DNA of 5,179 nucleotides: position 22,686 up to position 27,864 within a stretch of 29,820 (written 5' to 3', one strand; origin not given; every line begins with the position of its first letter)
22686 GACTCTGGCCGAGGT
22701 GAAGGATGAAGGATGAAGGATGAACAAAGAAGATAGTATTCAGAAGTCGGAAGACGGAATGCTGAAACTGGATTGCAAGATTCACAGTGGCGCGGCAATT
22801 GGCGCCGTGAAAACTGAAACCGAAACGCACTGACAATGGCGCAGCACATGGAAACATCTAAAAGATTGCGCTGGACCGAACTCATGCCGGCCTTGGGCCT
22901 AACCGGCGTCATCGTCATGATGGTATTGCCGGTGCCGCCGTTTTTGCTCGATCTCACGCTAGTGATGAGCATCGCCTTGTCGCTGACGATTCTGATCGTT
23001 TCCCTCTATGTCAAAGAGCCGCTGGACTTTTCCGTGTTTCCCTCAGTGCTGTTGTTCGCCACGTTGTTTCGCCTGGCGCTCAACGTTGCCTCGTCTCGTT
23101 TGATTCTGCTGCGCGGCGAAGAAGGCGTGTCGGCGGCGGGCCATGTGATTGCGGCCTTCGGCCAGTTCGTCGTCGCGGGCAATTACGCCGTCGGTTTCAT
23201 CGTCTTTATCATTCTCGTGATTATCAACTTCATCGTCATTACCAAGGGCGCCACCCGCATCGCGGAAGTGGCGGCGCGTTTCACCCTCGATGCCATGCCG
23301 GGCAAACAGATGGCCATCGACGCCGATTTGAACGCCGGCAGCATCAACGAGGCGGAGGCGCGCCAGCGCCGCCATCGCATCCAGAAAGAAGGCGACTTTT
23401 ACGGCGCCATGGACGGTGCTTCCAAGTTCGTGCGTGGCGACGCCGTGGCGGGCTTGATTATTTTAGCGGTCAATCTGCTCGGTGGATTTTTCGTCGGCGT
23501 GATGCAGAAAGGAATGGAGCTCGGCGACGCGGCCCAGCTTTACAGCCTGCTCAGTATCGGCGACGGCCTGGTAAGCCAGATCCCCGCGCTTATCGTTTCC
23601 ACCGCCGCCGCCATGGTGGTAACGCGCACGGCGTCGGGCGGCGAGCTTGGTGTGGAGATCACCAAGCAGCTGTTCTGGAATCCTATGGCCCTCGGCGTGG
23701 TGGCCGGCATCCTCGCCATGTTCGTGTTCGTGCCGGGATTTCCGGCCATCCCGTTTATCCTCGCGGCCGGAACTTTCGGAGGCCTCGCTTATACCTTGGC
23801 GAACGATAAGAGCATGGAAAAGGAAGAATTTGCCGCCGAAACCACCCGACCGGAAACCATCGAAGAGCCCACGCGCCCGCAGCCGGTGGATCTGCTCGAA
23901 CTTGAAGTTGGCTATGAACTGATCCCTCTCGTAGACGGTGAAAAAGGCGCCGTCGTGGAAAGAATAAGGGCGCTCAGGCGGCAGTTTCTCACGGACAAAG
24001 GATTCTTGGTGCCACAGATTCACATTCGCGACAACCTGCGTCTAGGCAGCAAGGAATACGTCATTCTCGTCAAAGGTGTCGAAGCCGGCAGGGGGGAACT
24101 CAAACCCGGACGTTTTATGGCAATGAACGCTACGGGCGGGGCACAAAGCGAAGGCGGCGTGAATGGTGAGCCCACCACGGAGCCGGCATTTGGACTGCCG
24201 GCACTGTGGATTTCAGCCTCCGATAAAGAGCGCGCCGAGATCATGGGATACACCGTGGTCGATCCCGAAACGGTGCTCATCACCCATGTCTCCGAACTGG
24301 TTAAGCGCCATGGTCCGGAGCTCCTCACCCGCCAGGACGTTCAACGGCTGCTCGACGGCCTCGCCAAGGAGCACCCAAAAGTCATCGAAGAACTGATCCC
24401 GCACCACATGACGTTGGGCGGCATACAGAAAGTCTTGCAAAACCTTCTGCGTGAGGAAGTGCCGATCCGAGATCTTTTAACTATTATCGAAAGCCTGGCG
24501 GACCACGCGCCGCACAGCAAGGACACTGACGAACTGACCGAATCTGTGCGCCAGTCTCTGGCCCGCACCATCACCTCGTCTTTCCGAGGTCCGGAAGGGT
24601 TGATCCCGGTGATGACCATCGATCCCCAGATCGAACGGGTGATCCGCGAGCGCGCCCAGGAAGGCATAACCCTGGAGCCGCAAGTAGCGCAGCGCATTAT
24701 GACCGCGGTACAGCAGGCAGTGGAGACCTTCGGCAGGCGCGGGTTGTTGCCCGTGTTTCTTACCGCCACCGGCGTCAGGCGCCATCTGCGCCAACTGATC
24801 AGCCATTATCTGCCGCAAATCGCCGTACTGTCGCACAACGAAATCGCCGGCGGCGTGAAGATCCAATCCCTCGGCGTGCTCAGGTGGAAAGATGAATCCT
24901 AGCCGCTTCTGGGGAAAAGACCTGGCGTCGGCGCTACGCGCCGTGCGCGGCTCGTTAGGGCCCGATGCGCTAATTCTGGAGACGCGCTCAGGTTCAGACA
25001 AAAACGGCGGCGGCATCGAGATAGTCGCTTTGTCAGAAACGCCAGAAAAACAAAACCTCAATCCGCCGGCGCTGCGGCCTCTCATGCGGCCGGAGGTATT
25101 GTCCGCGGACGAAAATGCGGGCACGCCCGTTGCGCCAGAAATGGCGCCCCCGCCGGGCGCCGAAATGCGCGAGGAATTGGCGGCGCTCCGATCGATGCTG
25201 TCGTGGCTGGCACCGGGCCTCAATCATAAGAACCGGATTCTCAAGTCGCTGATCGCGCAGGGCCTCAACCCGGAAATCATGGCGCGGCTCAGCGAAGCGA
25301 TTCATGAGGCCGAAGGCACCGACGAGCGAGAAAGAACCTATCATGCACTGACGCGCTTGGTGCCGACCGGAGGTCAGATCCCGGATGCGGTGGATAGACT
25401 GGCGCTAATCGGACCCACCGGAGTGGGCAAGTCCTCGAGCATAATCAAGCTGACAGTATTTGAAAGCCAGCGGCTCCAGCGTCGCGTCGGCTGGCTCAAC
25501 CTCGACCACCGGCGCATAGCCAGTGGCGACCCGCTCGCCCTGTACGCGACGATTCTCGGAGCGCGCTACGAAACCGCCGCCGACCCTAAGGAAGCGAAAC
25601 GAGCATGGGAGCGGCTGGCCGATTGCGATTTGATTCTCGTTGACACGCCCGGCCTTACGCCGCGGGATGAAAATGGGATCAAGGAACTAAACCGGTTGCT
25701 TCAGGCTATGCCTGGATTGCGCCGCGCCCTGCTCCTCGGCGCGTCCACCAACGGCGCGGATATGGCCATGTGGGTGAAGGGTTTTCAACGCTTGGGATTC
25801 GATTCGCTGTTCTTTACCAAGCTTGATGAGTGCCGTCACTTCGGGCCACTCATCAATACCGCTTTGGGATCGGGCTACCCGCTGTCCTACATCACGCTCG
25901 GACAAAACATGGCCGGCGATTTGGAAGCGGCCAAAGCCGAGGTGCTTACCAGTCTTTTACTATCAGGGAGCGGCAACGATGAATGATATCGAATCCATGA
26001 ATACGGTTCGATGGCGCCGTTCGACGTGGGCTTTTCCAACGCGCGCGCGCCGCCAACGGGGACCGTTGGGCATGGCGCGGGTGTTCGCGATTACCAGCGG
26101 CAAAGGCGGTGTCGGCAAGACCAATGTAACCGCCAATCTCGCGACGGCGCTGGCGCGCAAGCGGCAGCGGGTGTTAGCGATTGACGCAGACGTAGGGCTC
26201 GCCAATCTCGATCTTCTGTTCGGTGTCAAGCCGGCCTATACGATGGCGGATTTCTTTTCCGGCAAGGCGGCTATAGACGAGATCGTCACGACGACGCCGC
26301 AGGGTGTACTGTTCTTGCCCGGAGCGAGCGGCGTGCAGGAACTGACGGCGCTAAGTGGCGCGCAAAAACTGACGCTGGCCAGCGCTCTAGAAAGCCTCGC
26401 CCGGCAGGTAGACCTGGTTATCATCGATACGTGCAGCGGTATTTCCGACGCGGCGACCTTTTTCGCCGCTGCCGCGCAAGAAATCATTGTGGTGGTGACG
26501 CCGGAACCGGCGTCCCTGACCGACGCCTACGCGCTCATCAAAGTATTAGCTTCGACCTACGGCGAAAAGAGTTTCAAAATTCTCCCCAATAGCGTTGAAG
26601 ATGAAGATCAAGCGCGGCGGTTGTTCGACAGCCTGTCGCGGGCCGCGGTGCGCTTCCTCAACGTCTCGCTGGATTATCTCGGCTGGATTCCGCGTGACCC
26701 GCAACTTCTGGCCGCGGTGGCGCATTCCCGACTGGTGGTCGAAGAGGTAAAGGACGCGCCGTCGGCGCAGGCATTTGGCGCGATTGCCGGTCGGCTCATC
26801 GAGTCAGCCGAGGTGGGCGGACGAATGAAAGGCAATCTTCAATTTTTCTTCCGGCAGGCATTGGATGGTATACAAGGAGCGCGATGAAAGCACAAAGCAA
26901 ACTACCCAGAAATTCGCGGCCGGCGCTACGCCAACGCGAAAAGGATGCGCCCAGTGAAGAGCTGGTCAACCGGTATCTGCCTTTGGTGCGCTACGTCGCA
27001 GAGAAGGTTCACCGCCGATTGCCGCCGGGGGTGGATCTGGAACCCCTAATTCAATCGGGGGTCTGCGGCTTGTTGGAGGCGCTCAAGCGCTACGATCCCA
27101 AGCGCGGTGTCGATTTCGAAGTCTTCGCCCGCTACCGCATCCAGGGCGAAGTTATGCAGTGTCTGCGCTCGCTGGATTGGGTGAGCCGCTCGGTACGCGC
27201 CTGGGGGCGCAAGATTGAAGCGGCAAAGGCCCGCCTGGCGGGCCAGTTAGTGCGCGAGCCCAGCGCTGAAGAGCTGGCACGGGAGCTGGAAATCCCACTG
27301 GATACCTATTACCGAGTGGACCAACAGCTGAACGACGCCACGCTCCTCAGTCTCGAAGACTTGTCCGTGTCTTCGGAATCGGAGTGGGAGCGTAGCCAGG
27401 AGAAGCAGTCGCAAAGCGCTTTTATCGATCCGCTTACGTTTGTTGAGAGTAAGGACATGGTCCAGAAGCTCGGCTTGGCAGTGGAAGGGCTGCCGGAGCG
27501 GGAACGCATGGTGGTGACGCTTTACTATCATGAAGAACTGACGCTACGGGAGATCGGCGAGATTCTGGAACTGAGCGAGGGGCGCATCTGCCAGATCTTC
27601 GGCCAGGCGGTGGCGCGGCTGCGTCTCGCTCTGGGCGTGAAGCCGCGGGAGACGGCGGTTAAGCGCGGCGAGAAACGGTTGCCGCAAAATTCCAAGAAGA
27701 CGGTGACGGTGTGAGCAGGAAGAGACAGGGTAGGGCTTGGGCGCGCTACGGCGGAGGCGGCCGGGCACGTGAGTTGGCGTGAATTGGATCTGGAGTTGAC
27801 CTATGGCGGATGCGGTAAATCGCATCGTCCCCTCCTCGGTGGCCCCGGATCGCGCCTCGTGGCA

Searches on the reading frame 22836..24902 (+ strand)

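Call 10: search_protein_families(library=pfam, proteins=[window:22836-24902:+], max_evalue=0.001)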
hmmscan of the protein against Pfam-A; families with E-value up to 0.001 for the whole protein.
window:22836-24902:+ (688 aa): 1 family
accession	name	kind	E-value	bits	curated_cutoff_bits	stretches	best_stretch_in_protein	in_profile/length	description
PF00771.25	FHIPEP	-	4.1e-268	891.7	29.1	1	25-672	1-654/657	FHIPEP family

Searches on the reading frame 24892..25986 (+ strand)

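Call 10: search_protein_families(library=pfam, proteins=[window:24892-25986:+], max_evalue=0.001)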
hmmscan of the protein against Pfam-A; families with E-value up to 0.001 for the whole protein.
window:24892-25986:+ (364 aa): 1 family
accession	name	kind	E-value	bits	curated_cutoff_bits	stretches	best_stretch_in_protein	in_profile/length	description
PF00448.28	SRP54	-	4e-22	79.3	22.7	1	170-357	4-195/196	SRP54-type protein, GTPase domain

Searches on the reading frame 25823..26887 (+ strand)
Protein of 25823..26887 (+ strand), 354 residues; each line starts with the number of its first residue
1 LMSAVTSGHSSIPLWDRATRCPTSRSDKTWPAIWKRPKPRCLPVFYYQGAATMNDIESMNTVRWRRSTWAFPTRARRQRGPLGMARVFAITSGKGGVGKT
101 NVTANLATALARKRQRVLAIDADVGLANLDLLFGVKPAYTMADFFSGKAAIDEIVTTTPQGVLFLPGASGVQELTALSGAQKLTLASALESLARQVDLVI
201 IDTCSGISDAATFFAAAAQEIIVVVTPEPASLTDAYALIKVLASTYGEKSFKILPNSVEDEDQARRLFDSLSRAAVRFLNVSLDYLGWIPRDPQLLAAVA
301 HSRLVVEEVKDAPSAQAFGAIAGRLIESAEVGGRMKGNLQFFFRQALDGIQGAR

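Call 10: search_protein_families(library=pfam, proteins=[window:25823-26887:+], max_evalue=0.001)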
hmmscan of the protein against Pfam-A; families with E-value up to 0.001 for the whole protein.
window:25823-26887:+ (354 aa): 9 families
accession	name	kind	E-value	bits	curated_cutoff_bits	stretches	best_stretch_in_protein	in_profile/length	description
PF01656.29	CbiA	-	2.9e-18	66.5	25.4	1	89-302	2-122/125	CobQ/CobB/MinD/ParA nucleotide binding domain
PF13614.12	AAA_31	-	3e-17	63.5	27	1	86-245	2-167/177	AAA domain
PF10609.15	ParA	-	3.8e-17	63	27.1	1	85-325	3-245/246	NUBPL iron-transfer P-loop NTPase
PF00142.24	Fer4_NifH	-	6.1e-10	39.5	25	1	92-329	6-248/271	4Fe-4S iron sulfur cluster binding proteins, NifH/frxC family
PF06564.18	CBP_BcsQ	-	2.3e-08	34.3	21.3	1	89-231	5-151/234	Cellulose biosynthesis protein BcsQ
PF09140.17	MipZ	-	8e-08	32.3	20.7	1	89-266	4-167/262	ATPase MipZ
PF02374.21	ArsA_ATPase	-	3.2e-07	30.3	24.3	1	90-123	5-38/305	Anion-transporting ATPase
PF13481.12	AAA_25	-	5.4e-05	23.3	27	0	72-115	18-62/195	AAA domain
PF16575.11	CLP1_P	-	0.0004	20.7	26.6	0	93-226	1-130/188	mRNA cleavage and polyadenylation factor CLP1 P-loop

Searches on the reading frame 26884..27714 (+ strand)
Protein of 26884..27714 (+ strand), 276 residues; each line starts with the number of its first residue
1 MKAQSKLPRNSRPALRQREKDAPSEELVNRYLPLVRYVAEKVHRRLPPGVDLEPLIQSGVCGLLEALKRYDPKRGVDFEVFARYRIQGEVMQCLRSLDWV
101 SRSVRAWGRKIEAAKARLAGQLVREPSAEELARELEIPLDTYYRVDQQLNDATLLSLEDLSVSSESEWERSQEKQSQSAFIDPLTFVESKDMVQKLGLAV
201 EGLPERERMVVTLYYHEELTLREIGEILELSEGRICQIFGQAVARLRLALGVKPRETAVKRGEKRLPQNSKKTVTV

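Call 10: search_protein_families(library=pfam, proteins=[window:26884-27714:+], max_evalue=0.001)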
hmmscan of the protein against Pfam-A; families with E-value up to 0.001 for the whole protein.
window:26884-27714:+ (276 aa): 4 families
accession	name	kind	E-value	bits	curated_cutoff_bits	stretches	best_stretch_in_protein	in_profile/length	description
PF04545.22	Sigma70_r4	-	7.7e-16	57.8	24.1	1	200-247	2-49/50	Sigma-70, region 4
PF04542.20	Sigma70_r2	-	3.5e-11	43.2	24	1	27-99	1-70/71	Sigma-70 region 2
PF08281.18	Sigma70_r4_2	-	2.9e-09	36.9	25.7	1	195-234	3-42/54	Sigma-70, region 4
PF04539.22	Sigma70_r3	-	1.5e-07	31.8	25.3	1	109-160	4-55/78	Sigma-70 region 3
